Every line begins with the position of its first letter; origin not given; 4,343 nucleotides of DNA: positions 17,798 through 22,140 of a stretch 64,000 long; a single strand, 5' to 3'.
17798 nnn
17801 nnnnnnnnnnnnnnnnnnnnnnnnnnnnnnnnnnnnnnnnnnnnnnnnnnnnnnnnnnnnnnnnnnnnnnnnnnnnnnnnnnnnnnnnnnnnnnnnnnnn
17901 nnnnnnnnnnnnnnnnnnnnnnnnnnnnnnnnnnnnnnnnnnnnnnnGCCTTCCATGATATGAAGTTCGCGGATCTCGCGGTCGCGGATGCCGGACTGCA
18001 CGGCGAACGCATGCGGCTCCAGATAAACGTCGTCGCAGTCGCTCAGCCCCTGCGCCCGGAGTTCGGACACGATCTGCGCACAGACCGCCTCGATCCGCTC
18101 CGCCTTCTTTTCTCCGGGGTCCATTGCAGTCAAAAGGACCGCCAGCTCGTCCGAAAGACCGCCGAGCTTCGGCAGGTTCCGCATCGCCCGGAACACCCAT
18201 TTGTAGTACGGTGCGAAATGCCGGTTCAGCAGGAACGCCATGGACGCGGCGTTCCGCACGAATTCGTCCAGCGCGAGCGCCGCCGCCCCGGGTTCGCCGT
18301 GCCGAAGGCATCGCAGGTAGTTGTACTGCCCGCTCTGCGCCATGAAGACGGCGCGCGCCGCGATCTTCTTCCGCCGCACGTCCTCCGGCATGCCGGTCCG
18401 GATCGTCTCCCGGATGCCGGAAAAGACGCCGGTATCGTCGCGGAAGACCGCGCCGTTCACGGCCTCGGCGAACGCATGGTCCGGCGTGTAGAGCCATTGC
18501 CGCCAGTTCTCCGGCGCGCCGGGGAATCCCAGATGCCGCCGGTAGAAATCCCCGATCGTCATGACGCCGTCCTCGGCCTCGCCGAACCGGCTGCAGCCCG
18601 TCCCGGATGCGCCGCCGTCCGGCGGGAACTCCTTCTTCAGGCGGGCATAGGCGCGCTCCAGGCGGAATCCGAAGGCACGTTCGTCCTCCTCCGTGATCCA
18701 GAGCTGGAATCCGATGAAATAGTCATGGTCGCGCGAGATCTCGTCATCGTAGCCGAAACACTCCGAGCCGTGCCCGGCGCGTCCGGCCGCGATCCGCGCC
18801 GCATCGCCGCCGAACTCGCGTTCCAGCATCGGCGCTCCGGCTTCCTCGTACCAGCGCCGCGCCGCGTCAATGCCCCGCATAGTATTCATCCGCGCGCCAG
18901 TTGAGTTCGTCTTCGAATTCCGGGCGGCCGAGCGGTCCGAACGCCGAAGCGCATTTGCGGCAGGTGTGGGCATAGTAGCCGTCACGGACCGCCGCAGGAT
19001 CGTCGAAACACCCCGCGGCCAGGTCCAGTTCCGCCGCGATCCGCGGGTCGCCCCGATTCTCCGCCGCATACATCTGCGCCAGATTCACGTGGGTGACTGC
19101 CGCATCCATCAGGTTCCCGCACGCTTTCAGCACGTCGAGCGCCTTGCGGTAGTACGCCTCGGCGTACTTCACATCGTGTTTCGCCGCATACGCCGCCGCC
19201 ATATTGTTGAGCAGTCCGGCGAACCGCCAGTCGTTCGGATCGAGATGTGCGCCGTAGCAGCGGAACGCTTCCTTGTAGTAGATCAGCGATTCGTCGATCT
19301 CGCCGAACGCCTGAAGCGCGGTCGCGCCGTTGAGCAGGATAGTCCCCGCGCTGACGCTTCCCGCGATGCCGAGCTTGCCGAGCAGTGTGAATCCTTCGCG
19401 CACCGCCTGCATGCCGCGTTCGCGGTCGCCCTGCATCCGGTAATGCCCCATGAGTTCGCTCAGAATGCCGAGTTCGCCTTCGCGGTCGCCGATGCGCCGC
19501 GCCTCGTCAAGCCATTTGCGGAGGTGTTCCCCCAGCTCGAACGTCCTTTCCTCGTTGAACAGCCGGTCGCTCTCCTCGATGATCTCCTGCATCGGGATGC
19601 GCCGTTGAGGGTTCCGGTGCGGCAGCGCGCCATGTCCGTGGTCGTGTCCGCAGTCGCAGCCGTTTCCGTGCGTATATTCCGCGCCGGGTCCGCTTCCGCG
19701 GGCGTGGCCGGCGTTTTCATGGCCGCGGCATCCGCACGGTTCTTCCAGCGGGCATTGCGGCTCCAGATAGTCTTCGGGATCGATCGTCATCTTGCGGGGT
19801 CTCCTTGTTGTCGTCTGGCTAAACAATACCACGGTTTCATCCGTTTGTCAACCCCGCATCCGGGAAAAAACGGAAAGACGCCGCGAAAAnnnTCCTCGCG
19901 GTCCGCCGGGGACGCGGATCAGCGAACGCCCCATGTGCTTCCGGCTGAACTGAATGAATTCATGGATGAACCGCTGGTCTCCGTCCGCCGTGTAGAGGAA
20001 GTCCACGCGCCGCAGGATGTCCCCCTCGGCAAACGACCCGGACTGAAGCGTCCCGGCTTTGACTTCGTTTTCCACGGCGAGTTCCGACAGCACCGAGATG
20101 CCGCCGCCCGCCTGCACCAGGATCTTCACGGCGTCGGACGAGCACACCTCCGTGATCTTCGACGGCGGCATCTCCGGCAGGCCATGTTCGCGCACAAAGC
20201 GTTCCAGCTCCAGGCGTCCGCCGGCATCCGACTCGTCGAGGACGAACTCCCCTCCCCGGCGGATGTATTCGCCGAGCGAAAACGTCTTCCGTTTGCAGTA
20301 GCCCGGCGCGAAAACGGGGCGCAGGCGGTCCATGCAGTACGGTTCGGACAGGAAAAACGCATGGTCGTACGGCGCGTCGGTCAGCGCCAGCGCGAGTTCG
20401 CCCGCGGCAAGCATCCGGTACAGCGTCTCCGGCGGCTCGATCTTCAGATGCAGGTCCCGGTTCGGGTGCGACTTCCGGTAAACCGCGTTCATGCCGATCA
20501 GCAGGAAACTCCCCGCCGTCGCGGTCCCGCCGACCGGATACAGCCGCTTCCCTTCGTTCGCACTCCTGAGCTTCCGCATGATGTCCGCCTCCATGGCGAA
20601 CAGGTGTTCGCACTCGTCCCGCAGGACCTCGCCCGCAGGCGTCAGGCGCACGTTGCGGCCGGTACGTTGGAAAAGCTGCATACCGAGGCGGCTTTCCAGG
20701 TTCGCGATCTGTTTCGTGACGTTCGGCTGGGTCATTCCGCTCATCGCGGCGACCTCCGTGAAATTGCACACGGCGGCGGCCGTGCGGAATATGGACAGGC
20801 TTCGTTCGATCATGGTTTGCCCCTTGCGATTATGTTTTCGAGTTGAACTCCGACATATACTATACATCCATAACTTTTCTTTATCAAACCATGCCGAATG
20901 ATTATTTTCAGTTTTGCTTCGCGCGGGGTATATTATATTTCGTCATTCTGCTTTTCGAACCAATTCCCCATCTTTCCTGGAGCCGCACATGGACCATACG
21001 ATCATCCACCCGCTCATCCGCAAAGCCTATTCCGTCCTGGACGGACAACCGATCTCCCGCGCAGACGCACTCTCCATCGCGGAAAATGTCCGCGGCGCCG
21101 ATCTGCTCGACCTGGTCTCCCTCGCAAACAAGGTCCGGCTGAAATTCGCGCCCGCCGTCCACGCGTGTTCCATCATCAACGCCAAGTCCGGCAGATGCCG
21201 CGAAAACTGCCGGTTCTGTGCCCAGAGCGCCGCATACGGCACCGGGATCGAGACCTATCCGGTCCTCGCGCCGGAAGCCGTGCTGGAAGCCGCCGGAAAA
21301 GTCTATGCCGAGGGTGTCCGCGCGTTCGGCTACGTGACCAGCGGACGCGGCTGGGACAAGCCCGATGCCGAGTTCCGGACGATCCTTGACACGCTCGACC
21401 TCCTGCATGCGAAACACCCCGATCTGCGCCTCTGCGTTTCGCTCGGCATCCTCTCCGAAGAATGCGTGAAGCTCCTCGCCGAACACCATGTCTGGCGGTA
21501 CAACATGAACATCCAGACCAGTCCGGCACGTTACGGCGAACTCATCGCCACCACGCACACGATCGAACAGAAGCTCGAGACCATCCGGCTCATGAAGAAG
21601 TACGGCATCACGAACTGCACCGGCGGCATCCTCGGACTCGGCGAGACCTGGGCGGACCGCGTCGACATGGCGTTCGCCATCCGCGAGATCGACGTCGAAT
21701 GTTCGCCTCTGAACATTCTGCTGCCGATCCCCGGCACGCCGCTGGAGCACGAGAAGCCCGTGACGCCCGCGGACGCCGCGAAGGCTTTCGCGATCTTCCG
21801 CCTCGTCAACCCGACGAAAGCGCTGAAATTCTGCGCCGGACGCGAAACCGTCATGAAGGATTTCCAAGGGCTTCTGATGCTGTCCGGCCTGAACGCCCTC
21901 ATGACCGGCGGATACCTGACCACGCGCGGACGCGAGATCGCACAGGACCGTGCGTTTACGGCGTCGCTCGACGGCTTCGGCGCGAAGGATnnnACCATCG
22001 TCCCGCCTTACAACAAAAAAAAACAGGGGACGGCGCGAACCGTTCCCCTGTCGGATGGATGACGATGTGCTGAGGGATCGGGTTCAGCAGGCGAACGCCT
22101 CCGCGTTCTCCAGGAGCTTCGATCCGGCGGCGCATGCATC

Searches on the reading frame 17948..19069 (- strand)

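Call 16: search_protein_families(library=pfam, proteins=[window:17948-19069:-], max_evalue=0.001)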
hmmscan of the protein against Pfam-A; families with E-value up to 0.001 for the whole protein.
window:17948-19069:- (374 aa): 1 family
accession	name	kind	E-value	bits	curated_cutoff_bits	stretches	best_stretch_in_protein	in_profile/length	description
PF13228.11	DUF4037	-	7.3e-34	117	22.1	1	192-291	1-100/101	Domain of unknown function (DUF4037)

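Call 72: search_protein_families(library=padloc, proteins=[window:17948-19069:-], max_evalue=0.001)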
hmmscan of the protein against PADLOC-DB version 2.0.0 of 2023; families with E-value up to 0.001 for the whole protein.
window:17948-19069:- (374 aa): 0 families

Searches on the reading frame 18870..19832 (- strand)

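Call 16: search_protein_families(library=pfam, proteins=[window:18870-19832:-], max_evalue=0.001)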
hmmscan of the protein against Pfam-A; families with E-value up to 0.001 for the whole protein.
window:18870-19832:- (321 aa): 2 families
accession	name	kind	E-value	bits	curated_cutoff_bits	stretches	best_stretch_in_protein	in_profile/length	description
PF13374.12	TPR_10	-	5.4e-07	29.9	27.5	0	164-200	3-39/42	Tetratricopeptide repeat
PF13424.12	TPR_12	-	1e-06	29.2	30.1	1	205-260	3-60/77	Tetratricopeptide repeat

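Call 72: search_protein_families(library=padloc, proteins=[window:18870-19832:-], max_evalue=0.001)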
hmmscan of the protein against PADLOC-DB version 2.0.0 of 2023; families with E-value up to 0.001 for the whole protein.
window:18870-19832:- (321 aa): 0 families

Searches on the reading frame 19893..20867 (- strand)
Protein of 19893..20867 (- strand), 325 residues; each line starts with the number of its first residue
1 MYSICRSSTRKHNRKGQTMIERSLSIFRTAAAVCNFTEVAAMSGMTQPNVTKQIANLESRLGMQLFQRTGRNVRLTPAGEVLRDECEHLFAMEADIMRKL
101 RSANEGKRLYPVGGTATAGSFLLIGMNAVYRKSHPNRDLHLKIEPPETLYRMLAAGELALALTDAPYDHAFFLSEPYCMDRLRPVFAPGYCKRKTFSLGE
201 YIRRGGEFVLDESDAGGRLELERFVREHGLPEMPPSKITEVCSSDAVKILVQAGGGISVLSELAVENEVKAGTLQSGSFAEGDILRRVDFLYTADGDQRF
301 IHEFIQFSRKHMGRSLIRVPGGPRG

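Call 16: search_protein_families(library=pfam, proteins=[window:19893-20867:-], max_evalue=0.001)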
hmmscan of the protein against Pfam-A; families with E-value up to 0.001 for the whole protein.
window:19893-20867:- (325 aa): 2 families
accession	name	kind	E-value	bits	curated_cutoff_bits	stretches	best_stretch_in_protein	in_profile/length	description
PF03466.25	LysR_substrate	-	1.1e-19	71.1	28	1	112-312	10-208/209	LysR substrate binding domain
PF00126.33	HTH_1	-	1.6e-18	66.8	26.6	1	22-80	2-60/60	Bacterial regulatory helix-turn-helix protein, lysR family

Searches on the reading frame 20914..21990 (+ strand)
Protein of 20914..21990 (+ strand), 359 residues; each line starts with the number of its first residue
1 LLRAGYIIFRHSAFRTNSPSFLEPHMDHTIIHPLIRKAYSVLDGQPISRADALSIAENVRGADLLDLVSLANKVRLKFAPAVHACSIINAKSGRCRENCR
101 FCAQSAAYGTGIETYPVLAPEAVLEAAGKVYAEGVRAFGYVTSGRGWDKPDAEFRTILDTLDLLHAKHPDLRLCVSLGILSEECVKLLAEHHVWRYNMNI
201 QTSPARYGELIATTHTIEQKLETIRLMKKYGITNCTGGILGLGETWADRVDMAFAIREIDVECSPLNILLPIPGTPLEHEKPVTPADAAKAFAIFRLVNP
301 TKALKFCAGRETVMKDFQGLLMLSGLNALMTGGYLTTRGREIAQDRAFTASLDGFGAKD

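Call 16: search_protein_families(library=pfam, proteins=[window:20914-21990:+], max_evalue=0.001)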
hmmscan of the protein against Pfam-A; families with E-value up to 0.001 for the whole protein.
window:20914-21990:+ (359 aa): 2 families
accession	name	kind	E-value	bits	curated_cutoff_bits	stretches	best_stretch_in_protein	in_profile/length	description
PF06968.18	BATS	-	2.3e-20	73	22.2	1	265-350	1-83/88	Biotin and Thiamin Synthesis associated domain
PF04055.27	Radical_SAM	-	2.6e-19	70.4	29.5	1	93-253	5-163/166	Radical SAM superfamily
